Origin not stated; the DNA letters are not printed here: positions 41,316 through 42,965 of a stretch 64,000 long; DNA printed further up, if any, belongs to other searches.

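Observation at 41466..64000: NRPS biosynthetic gene cluster: NRPS of at least six modules with terminal TE, CmlA-like diiron beta-hydroxylase, SyrP/TauD-like hydroxylase and KamA-like aminomutase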

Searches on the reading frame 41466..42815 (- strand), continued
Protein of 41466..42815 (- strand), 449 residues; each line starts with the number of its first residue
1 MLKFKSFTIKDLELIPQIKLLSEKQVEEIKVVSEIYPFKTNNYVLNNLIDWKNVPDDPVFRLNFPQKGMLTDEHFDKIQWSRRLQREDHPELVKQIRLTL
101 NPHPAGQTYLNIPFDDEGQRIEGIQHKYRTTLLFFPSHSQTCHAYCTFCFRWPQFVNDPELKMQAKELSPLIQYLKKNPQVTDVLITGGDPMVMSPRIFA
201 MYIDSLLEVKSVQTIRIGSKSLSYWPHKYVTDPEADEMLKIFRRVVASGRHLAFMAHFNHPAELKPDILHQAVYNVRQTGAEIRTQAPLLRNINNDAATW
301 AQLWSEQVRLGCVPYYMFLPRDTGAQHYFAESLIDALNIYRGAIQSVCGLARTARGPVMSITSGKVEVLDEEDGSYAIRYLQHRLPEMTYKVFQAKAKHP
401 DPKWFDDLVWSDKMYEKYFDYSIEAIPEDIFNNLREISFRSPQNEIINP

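Call 45: search_solved_structures(query=A1, max_evalue=0.01, show_alignments=1)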
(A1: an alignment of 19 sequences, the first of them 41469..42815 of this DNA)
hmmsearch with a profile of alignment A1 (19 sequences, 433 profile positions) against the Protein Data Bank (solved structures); distinct sequences matched with E-value up to 0.01: 1.
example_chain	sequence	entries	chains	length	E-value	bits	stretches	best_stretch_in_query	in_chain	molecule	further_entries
2a5h_A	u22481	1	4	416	6.8e-27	97.8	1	106-351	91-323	L-lysine 2,3-aminomutase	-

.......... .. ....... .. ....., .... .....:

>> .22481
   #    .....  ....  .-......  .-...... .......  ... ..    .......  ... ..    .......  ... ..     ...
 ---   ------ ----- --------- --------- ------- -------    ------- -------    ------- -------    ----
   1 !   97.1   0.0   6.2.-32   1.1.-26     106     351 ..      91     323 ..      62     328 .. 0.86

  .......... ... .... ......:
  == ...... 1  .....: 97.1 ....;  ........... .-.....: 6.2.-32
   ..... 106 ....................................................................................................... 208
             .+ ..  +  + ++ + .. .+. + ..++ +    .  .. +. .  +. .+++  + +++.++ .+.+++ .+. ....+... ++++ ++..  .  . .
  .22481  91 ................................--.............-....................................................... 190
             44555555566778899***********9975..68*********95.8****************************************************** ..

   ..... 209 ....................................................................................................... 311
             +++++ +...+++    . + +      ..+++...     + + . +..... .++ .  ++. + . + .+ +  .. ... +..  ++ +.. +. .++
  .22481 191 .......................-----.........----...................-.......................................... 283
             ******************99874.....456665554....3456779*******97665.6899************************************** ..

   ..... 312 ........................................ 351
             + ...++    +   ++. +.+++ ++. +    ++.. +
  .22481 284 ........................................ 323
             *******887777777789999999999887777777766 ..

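Call 54: find_encoding_contigs(protein=P0022, flank=10000, max_places=1)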
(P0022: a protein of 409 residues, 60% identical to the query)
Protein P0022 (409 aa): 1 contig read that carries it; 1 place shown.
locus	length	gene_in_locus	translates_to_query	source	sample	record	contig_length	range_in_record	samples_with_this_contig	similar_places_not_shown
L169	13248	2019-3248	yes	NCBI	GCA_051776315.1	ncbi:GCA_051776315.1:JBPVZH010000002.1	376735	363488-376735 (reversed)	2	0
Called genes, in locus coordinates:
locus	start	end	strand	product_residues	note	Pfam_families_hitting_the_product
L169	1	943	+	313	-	PF00550:PP-binding, PF00975:Thioesterase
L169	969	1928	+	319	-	PF02668:TauD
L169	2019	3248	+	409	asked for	PF04055:Radical_SAM (faint)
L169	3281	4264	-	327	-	PF00144:Beta-lactamase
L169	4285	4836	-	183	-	PF01648:ACPS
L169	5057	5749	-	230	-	PF00561:Abhydrolase_1 (weak), PF00975:Thioesterase, PF12697:Abhydrolase_6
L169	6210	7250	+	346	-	-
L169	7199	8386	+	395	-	PF03415:Peptidase_C11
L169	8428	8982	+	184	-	-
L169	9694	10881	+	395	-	PF06580:His_kinase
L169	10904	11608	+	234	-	PF00072:Response_reg, PF04397:LytTR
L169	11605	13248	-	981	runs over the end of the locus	PF04738:Lant_dehydr_N, PF14028:Lant_dehydr_C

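Call 55: find_encoding_contigs(protein=P0039, flank=10000, max_places=1)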
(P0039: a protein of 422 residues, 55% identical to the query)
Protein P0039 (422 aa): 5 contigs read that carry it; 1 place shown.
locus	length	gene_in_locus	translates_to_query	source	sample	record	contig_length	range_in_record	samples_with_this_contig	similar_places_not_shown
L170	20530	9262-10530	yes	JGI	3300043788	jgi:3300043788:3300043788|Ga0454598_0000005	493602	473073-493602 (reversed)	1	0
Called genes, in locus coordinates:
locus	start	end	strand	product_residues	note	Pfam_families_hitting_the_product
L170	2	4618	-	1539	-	?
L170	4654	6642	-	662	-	PF00561:Abhydrolase_1, PF12146:Hydrolase_4 (faint), PF12697:Abhydrolase_6 (weak), PF08386:Abhydrolase_4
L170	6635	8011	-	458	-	PF13454:NAD_binding_9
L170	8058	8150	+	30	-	-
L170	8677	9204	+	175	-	PF01583:APS_kinase, PF13671:AAA_33 (weak)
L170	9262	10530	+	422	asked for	PF04055:Radical_SAM (faint)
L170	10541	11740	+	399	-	PF00202:Aminotran_3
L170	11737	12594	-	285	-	PF00685:Sulfotransfer_1 (faint)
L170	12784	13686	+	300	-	PF20508:DUF6734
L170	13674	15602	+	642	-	PF05147:LANC_like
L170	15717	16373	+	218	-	PF00975:Thioesterase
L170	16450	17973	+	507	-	PF18456:CmlA_N, PF00753:Lactamase_B (weak), PF13483:Lactamase_B_3, PF12706:Lactamase_B_2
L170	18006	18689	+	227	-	-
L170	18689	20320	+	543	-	PF00664:ABC_membrane (weak), PF02463:SMC_N (faint), PF00005:ABC_tran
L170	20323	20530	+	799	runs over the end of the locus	PF12704:MacB_PCD, PF02687:FtsX, PF12704:MacB_PCD, PF02687:FtsX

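Call 56: find_encoding_contigs(protein=P0046, flank=10000, max_places=1)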
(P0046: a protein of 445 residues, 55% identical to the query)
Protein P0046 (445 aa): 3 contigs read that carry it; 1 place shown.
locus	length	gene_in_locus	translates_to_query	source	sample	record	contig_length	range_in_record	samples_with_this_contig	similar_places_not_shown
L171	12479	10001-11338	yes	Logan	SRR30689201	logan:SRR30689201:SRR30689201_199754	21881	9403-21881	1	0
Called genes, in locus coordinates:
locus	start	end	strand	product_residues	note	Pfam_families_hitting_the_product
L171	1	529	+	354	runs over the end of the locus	PF00724:Oxidored_FMN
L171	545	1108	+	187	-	PF08719:NADAR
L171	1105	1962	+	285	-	-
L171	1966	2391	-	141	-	PF00072:Response_reg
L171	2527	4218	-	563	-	PF07719:TPR_2 (faint), PF13174:TPR_6 (faint), PF25064:ARM_TT21_5th (faint), PF13432:TPR_16 (faint)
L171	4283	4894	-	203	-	PF11937:DUF3455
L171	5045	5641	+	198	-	PF13302:Acetyltransf_3 (weak), PF13420:Acetyltransf_4, PF00583:Acetyltransf_1, PF13508:Acetyltransf_7 (weak)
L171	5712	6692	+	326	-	PF26676:DUF8225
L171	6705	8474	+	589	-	PF21105:DyP_N, PF20628:Dyp_perox_C (weak)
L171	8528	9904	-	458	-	PF00202:Aminotran_3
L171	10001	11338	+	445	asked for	-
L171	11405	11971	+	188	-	-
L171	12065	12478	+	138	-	?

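Call 57: find_encoding_contigs(protein=P0077, flank=10000, max_places=1)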
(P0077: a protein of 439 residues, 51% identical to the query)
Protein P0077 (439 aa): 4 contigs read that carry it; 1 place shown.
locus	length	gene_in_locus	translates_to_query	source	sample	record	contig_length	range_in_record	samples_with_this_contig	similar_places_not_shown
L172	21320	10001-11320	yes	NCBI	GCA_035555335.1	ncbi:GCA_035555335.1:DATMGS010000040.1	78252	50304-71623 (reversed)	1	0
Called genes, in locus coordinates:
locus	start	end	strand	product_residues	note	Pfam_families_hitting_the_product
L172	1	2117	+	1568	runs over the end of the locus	PF18563:TubC_N (weak), PF00668:Condensation, PF00501:AMP-binding, PF13193:AMP-binding_C (faint), PF00550:PP-binding (weak), PF00668:Condensation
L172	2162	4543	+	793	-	PF13620:CarboxypepD_reg, PF13715:CarbopepD_reg_2, PF00593:TonB_dep_Rec_b-barrel, PF14905:OMP_b-brl_3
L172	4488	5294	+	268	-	PF00975:Thioesterase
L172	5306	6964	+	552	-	PF00664:ABC_membrane, PF02463:SMC_N (faint), PF00005:ABC_tran, PF20720:nSTAND3 (weak), PF13304:AAA_21 (faint)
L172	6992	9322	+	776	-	PF01804:Penicil_amidase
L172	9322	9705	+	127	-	-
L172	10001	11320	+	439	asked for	-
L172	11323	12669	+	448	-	PF00202:Aminotran_3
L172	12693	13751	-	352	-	PF00175:NAD_binding_1, PF00111:Fer2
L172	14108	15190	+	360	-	PF25919:BSH_CusB (faint), PF25917:BSH_RND, PF25973:BSH_CzcB, PF25876:HH_MFP_RND (weak), PF25954:Beta-barrel_RND_2 (weak), PF25967:RND-MFP_C (weak), PF25989:YknX_C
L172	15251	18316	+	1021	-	PF00873:ACR_tran, PF03176:MMPL (weak)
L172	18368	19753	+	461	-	PF02321:OEP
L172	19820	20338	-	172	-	PF02870:Methyltransf_1N, PF01035:DNA_binding_1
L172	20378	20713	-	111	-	PF01588:tRNA_bind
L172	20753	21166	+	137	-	PF02566:OsmC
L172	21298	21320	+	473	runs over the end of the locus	PF01408:GFO_IDH_MocA, PF22725:GFO_IDH_MocA_C3 (faint), PF19051:GFO_IDH_MocA_C2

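Call 62: search_protein_families(library=pfam, proteins=[L074:11336-12223:-, L074:12264-13598:+, L074:13617-14525:+, L074:8722-9684:-, L074:6587-8971:-, L022:16901-17941:-, L022:11301-12809:-, L087:13678-14841:+, L172:11323-12669:+, L170:10541-11740:+], max_evalue=0.0001)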
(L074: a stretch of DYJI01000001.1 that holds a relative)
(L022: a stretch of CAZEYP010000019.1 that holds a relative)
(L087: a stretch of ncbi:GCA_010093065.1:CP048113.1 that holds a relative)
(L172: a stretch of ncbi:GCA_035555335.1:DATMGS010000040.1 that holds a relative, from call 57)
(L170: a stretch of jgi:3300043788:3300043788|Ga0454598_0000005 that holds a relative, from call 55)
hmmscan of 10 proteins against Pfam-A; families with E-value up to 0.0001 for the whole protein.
L074:11336-12223:- (295 aa): 3 families
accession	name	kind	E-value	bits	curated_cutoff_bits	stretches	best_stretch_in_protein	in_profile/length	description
PF00924.24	MS_channel_2nd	-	2.2e-16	60.2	20.2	1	109-171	2-66/68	Mechanosensitive ion channel, beta-domain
PF21082.3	MS_channel_3rd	-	4.5e-09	37.1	21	1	180-266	3-88/88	Mechanosensitive ion channel MscS, C-terminal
PF21088.3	MS_channel_1st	-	1.3e-08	35.1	23.1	1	67-107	2-42/42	Mechanosensitive ion channel, transmembrane helices 2/3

L074:12264-13598:+ (444 aa): 1 family
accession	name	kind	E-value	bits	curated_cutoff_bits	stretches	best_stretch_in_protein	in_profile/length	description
PF00999.27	Na_H_Exchanger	-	5.8e-39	134.4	26.2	1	35-408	5-373/375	Sodium/hydrogen exchanger, transmembrane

L074:13617-14525:+ (302 aa): 1 family
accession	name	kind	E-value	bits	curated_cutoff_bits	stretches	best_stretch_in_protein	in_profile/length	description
PF00924.24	MS_channel_2nd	-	2.2e-09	37.7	20.2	1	96-170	2-67/68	Mechanosensitive ion channel, beta-domain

L074:8722-9684:- (320 aa): 1 family
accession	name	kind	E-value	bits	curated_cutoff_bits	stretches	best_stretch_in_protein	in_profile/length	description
PF00294.29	PfkB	-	1.5e-34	120.2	25.8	1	38-304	31-296/302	pfkB family carbohydrate kinase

L074:6587-8971:- (794 aa): 7 families
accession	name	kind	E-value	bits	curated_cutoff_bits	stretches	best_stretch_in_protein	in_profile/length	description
PF05116.19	S6PP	-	1.8e-69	234.5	20.3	1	550-786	3-247/247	Sucrose-6F-phosphate phosphohydrolase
PF00534.26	Glycos_transf_1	-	3e-21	76.2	26.4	1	330-504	10-169/172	Glycosyl transferases group 1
PF00862.26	GT-B_Sucrose_synth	-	9e-15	54.7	23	1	87-293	12-234/290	Sucrose synthase first GT-B domain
PF13692.12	Glyco_trans_1_4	-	3.5e-14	53.7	27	1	336-493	2-142/142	Glycosyl transferases group 1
PF13439.12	Glyco_transf_4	-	1.1e-12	48.7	28.5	1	113-308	2-169/170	Glycosyltransferase Family 4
PF13579.12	Glyco_trans_4_4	-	4e-11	43.9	29.7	1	113-304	1-158/158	Glycosyl transferase 4-like domain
PF08282.18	Hydrolase_3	-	2.1e-09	37.9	20.9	1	659-781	139-255/255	haloacid dehalogenase-like hydrolase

L022:16901-17941:- (346 aa): 2 families
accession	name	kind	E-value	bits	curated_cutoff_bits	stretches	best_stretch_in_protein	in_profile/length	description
PF00924.24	MS_channel_2nd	-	2.7e-18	66.3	20.2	1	166-232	1-66/68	Mechanosensitive ion channel, beta-domain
PF21082.3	MS_channel_3rd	-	5.2e-14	52.9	21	1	243-329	3-88/88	Mechanosensitive ion channel MscS, C-terminal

L022:11301-12809:- (502 aa): 3 families
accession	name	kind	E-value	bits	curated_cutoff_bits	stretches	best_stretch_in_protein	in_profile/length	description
PF07685.20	GATase_3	-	5.6e-48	163.6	27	1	253-445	1-196/196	CobB/CobQ-like glutamine amidotransferase domain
PF01656.29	CbiA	-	3.3e-24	85.7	25.4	1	6-229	2-115/125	CobQ/CobB/MinD/ParA nucleotide binding domain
PF13500.12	AAA_26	-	4.6e-19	69.5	27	1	5-228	3-193/198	AAA domain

L087:13678-14841:+ (387 aa): 0 families

L172:11323-12669:+ (448 aa): 1 family
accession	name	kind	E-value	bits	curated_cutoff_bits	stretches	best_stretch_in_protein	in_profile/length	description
PF00202.27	Aminotran_3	-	9.3e-79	265.4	30.5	1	22-438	13-401/403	Aminotransferase class-III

L170:10541-11740:+ (399 aa): 1 family
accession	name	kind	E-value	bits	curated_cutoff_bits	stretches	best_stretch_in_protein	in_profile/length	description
PF00202.27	Aminotran_3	-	4.5e-88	296.1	30.5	1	7-392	11-399/403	Aminotransferase class-III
